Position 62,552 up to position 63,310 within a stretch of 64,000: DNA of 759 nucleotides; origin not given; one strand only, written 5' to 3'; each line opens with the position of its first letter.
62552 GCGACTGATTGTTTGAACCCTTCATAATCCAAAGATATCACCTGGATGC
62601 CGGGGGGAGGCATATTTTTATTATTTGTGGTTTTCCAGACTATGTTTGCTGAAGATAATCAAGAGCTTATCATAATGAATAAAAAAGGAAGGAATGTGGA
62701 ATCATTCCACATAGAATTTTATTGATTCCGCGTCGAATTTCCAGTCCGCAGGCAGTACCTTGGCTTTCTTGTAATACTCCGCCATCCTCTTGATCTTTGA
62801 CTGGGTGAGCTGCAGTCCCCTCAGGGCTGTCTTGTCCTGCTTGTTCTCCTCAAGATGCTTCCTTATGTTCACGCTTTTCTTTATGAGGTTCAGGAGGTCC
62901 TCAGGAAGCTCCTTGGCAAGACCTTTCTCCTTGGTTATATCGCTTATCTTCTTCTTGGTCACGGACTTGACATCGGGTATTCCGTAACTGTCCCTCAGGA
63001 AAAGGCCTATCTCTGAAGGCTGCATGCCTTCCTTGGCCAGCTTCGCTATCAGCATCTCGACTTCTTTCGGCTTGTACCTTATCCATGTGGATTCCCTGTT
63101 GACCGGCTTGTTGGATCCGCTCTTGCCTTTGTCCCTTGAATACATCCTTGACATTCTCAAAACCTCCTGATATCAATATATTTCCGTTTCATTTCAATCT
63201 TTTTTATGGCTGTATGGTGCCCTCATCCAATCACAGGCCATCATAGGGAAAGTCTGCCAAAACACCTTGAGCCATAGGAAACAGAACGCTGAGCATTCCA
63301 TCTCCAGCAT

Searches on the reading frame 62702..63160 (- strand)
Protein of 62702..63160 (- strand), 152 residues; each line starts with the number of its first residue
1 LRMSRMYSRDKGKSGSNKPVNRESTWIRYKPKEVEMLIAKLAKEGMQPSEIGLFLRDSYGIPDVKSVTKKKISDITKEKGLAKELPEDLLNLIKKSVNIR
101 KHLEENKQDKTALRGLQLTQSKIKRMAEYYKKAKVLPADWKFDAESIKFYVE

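Call 71: search_protein_families(library=pfam, proteins=[window:62702-63160:-])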
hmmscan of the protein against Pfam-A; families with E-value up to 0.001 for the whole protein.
window:62702-63160:- (152 aa): 2 families
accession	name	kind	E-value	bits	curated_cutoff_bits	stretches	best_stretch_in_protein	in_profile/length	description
PF08069.17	Ribosomal_S13_N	-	4.9e-23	81.4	25.4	1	3-61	1-60/60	Ribosomal S13/S15 N-terminal domain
PF00312.27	Ribosomal_S15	-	7.9e-12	45.6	31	1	77-143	6-74/81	Ribosomal protein S15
